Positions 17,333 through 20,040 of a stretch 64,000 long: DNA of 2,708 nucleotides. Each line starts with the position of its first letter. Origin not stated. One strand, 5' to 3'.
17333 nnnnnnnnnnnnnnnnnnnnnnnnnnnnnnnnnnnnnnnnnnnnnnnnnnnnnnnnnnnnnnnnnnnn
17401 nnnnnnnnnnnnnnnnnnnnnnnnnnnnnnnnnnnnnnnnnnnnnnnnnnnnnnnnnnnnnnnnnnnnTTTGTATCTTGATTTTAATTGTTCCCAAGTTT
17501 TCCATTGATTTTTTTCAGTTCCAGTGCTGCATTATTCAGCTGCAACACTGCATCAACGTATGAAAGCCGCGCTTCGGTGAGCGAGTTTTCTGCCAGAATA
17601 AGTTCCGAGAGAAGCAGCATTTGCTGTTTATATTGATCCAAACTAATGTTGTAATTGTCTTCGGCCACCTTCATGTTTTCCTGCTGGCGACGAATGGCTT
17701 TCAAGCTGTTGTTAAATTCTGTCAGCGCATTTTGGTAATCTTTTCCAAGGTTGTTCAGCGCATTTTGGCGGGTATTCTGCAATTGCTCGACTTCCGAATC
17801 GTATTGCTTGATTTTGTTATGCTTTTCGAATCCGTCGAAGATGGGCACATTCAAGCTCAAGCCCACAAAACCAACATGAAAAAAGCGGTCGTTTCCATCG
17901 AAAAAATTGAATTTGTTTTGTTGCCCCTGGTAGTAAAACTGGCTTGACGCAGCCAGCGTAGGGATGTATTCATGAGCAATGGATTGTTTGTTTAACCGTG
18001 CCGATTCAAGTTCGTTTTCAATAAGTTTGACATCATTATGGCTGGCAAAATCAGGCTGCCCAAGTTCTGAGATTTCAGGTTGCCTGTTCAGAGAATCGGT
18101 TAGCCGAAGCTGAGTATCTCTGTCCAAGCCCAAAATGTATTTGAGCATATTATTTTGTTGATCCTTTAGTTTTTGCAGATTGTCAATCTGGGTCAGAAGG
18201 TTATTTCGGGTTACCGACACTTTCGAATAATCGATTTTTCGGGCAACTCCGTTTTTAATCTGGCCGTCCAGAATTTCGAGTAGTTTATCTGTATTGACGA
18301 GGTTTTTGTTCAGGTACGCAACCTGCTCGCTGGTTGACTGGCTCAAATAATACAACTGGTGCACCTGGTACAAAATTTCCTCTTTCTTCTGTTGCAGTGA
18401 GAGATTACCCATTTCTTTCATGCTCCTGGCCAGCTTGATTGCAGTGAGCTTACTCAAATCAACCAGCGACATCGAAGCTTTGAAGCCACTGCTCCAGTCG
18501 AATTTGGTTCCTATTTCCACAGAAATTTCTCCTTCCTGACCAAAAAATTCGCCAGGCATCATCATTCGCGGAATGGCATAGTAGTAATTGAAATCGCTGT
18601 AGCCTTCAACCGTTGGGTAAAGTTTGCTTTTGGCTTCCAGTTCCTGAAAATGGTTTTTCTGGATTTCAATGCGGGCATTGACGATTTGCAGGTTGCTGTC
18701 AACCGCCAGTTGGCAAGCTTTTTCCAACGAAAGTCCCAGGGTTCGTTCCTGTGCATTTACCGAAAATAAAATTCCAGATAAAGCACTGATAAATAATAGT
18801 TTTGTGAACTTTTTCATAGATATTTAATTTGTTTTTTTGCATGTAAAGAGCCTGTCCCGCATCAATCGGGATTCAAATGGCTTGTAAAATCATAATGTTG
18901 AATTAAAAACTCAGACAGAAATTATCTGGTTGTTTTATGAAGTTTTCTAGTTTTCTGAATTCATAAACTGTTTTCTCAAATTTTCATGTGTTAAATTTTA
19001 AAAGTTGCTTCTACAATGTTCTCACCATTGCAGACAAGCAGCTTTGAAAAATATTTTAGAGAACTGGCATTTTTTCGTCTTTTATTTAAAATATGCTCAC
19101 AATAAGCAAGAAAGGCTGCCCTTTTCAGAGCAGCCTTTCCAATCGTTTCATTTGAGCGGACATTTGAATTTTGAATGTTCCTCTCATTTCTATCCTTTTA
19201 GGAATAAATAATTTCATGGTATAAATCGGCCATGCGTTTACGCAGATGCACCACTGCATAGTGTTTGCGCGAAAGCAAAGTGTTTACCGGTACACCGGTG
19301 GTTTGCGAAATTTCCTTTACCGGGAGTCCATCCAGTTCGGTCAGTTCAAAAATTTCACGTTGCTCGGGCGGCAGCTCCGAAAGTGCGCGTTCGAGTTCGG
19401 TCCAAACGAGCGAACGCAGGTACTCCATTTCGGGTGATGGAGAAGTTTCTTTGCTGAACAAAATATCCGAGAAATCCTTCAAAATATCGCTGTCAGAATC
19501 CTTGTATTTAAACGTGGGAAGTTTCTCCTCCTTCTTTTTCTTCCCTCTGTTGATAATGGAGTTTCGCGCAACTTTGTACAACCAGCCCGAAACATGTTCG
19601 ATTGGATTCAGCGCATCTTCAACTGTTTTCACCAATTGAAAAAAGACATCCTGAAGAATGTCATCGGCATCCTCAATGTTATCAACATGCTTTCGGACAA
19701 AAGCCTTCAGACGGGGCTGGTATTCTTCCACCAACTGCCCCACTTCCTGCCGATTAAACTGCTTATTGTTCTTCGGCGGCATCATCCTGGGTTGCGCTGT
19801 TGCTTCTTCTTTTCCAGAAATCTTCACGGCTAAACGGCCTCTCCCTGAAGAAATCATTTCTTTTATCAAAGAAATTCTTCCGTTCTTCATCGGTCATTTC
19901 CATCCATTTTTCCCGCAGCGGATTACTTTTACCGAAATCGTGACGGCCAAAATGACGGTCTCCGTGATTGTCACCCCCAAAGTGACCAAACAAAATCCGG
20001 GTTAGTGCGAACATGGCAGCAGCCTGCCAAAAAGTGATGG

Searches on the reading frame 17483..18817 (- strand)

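Call 12: search_protein_families(library=pfam, proteins=[window:17483-18817:-], max_evalue=0.001)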
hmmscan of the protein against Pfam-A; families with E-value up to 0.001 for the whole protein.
window:17483-18817:- (444 aa): 1 family
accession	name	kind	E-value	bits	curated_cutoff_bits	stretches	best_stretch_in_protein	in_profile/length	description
PF02321.23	OEP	-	1.5e-44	152.5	22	2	259-437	11-185/187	Outer membrane efflux protein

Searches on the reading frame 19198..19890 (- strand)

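Call 12: search_protein_families(library=pfam, proteins=[window:19198-19890:-], max_evalue=0.001)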
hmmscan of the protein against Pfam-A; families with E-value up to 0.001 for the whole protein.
window:19198-19890:- (230 aa): 3 families
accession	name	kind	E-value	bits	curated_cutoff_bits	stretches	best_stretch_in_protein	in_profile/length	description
PF08281.18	Sigma70_r4_2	-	2.2e-13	50.1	25.7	1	165-212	3-50/54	Sigma-70, region 4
PF04542.20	Sigma70_r2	-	5.6e-13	48.9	24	1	53-120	1-69/71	Sigma-70 region 2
PF04545.22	Sigma70_r4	-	1.9e-08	34.1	24.1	1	169-218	1-50/50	Sigma-70, region 4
